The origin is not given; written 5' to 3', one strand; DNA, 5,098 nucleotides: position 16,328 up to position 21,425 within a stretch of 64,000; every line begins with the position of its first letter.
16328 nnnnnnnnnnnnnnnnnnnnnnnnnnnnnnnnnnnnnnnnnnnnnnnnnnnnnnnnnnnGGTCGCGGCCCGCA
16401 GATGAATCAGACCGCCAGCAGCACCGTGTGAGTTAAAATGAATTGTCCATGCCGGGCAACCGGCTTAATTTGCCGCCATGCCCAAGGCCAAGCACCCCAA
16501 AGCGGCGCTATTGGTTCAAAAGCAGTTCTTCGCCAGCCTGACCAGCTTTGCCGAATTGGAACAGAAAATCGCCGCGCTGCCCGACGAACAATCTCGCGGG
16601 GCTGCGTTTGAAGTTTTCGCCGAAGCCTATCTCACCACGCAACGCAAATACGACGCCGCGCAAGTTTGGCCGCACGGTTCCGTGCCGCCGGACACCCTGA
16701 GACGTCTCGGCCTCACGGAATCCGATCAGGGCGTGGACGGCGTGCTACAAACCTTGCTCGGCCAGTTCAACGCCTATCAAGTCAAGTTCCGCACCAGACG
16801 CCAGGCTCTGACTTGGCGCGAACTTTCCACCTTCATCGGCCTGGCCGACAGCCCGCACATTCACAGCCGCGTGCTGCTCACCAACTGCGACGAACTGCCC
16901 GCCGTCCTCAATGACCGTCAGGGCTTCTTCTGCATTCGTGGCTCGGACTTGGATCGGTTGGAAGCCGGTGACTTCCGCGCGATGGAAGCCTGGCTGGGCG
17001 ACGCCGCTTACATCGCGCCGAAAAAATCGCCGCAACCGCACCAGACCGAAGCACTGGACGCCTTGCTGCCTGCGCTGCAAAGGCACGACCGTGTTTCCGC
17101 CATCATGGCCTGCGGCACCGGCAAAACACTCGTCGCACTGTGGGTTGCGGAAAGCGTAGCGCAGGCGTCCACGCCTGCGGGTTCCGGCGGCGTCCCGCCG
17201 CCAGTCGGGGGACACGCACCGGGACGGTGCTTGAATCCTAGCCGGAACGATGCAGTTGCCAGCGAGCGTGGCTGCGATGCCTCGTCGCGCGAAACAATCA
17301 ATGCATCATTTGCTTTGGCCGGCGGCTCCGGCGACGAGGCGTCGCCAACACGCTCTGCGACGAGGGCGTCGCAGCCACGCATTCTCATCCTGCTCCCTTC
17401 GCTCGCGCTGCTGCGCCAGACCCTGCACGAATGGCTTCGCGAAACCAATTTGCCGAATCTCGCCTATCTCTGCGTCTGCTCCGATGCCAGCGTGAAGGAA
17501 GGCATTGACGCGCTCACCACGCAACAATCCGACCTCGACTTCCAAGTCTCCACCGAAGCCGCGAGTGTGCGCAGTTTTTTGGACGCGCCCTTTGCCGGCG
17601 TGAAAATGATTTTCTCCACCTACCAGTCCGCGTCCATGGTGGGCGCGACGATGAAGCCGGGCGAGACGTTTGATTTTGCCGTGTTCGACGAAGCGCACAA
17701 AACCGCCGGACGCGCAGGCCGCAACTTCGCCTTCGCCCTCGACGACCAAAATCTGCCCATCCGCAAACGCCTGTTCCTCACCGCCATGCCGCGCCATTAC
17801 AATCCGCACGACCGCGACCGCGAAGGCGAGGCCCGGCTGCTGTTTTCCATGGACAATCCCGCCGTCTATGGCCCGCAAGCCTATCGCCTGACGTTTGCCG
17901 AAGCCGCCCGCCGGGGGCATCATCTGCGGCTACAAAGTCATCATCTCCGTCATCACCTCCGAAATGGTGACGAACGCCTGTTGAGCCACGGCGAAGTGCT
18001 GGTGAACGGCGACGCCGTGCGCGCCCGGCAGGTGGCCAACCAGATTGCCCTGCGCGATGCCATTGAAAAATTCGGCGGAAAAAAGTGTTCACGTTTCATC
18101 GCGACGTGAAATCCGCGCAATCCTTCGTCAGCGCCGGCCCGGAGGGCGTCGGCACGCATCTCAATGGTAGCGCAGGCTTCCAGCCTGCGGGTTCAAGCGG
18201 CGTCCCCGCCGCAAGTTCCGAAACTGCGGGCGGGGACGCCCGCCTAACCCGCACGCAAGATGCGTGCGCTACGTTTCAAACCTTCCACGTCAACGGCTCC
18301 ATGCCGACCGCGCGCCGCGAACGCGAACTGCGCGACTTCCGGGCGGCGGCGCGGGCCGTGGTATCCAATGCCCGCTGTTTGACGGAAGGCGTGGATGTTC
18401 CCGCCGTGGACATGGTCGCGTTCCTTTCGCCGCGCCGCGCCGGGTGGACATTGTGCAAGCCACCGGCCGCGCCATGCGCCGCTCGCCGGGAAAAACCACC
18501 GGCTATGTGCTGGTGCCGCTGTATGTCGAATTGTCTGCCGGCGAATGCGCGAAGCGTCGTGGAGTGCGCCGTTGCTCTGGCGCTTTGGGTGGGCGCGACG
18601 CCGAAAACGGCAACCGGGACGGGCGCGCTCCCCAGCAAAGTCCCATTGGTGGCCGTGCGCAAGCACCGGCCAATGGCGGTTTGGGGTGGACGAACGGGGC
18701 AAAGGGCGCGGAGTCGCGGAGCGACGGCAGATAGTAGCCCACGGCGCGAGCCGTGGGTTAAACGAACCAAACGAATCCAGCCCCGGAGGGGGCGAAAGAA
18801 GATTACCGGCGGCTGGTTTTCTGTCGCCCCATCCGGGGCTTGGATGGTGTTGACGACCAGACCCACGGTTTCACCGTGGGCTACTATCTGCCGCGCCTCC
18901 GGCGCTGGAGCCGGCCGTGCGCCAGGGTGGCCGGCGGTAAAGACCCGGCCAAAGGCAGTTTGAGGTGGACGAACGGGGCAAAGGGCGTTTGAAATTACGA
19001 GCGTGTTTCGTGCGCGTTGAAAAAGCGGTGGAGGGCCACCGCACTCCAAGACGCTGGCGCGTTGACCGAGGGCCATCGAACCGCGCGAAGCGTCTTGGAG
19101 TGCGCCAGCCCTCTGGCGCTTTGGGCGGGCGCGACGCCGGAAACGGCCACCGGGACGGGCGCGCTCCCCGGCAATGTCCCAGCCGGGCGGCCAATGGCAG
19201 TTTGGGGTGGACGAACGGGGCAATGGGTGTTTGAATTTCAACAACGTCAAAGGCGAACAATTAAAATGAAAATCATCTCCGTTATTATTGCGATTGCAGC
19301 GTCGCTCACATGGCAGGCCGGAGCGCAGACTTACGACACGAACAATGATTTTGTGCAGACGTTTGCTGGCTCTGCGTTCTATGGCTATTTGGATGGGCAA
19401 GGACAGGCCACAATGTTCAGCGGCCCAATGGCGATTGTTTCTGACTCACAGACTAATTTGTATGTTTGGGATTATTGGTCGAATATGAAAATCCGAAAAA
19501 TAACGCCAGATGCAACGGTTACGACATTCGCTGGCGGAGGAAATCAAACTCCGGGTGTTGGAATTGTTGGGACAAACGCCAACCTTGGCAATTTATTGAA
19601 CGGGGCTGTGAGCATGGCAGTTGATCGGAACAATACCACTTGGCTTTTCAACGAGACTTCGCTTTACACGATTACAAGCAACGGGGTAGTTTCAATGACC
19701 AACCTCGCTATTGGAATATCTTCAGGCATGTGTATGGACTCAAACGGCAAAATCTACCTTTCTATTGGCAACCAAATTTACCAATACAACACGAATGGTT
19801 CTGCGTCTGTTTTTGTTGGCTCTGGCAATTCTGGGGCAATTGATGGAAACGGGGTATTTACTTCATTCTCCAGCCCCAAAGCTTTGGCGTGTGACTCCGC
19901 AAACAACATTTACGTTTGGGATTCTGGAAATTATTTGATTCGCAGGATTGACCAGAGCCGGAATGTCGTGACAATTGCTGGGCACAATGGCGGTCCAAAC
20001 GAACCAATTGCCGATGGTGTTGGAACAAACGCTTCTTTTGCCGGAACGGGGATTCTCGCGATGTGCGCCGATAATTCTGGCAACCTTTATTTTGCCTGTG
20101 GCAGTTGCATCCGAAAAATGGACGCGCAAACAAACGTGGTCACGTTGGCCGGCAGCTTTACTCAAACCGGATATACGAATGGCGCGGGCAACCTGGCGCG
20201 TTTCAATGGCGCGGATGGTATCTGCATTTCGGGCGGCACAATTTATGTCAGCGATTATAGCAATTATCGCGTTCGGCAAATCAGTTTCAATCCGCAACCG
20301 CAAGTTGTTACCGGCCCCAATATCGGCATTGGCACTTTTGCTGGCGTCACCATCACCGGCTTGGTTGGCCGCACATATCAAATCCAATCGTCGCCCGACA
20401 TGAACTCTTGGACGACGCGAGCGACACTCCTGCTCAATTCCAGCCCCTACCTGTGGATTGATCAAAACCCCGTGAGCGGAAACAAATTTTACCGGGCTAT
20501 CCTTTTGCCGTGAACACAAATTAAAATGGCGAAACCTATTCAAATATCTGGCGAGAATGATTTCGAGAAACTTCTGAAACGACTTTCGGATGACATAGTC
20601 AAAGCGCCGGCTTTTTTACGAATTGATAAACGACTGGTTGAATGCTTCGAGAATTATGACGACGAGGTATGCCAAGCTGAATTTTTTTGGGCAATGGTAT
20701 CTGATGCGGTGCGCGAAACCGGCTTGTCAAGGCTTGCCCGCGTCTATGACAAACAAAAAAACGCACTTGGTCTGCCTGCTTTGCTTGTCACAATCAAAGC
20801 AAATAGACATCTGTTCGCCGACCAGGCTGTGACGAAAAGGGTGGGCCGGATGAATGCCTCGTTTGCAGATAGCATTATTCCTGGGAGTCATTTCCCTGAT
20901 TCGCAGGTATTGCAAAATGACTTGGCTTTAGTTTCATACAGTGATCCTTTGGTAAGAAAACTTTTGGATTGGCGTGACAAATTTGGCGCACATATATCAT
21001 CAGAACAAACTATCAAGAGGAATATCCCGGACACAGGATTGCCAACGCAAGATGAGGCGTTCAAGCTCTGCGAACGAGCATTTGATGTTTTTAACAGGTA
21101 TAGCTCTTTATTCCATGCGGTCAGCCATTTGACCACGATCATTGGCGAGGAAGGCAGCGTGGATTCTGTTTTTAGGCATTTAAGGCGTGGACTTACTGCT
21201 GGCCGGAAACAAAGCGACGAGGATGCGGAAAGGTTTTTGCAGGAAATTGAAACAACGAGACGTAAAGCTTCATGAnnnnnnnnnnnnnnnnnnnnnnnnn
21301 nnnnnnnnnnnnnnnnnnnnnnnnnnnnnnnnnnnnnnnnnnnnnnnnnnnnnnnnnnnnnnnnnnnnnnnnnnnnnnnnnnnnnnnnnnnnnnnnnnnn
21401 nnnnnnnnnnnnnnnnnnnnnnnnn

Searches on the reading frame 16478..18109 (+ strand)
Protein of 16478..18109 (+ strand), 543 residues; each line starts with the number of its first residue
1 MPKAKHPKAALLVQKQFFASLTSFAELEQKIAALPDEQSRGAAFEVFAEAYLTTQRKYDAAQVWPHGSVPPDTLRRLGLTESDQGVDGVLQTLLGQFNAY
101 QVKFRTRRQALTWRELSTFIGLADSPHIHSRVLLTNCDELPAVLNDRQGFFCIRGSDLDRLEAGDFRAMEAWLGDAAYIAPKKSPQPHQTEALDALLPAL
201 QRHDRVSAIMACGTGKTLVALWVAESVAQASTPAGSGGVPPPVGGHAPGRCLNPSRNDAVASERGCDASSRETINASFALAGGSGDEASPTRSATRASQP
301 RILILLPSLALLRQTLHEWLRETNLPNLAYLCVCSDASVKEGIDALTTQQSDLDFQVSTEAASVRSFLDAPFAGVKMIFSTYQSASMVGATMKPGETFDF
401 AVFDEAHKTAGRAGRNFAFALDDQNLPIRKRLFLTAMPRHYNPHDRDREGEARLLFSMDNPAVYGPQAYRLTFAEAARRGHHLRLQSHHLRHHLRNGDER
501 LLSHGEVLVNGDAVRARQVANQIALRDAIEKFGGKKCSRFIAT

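Call 68: search_protein_families(library=pfam, proteins=[window:16478-18109:+], max_evalue=0.001)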
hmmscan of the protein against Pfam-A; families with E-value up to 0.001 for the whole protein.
window:16478-18109:+ (543 aa): 3 families
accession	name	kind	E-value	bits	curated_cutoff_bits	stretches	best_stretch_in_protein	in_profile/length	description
PF04851.21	ResIII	-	2.2e-12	47.7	22.5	2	183-230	2-50/164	Type III restriction enzyme, res subunit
PF00270.35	DEAD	-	2.3e-07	31.1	26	1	187-436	2-158/167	DEAD/DEAH box helicase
PF13156.12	Mrr_cat_2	-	8.6e-06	26.1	22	1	60-140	10-87/127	Restriction endonuclease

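Call 94: search_protein_families(library=padloc, proteins=[window:16478-18109:+], max_evalue=0.00001)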
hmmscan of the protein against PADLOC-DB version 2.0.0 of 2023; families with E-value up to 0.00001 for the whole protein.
window:16478-18109:+ (543 aa): 2 families
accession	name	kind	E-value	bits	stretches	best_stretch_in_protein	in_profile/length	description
PDLC03597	REase_MTase_IIG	-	4.8e-47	158.3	2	297-480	215-411/1646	Type IIG restriction enzyme-methyltransferase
PDLC03051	REase_MTase_I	-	1.1e-24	83.7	2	299-479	227-419/1591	Type I restriction enzyme-methyltransferase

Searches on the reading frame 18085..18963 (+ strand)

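Call 68: search_protein_families(library=pfam, proteins=[window:18085-18963:+], max_evalue=0.001)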
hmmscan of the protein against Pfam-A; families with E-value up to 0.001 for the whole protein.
window:18085-18963:+ (292 aa): 1 family
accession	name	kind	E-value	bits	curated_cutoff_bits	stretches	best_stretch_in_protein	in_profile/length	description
PF00271.37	Helicase_C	-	3e-06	27.9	23.5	1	63-116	39-92/110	Helicase conserved C-terminal domain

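Call 94: search_protein_families(library=padloc, proteins=[window:18085-18963:+], max_evalue=0.00001)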
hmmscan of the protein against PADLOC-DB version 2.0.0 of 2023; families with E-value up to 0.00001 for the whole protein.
window:18085-18963:+ (292 aa): 1 family
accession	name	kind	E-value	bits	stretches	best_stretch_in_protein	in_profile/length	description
PDLC03597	REase_MTase_IIG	-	1.6e-10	37.2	1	63-119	518-581/1646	Type IIG restriction enzyme-methyltransferase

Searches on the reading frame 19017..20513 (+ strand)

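Call 68: search_protein_families(library=pfam, proteins=[window:19017-20513:+], max_evalue=0.001)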
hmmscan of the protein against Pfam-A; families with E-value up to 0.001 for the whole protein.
window:19017-20513:+ (498 aa): 3 families
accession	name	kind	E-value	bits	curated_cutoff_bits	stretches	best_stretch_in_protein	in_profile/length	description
PF25021.1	TEN_NHL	-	1.1e-12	48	27.1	0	126-170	22-63/357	Teneurin NHL domain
PF01436.27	NHL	-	3.5e-10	39.8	20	1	396-421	1-27/28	NHL repeat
PF07494.17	Reg_prop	-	2.6e-05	24.3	20.4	0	342-361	3-22/24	Two component regulator propeller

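Call 94: search_protein_families(library=padloc, proteins=[window:19017-20513:+], max_evalue=0.00001)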
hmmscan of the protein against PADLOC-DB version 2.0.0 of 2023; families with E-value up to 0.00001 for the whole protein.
window:19017-20513:+ (498 aa): 0 families

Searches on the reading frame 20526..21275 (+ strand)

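Call 68: search_protein_families(library=pfam, proteins=[window:20526-21275:+], max_evalue=0.001)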
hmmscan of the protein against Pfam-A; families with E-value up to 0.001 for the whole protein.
window:20526-21275:+ (249 aa): 1 family
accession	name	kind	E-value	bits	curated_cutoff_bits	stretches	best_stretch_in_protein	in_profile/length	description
PF18734.6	HEPN_AbiU2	-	2.1e-14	53.9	26.8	1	11-196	2-172/193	AbiU2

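Call 94: search_protein_families(library=padloc, proteins=[window:20526-21275:+], max_evalue=0.00001)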
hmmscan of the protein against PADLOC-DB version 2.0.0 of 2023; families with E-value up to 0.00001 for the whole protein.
window:20526-21275:+ (249 aa): 0 families
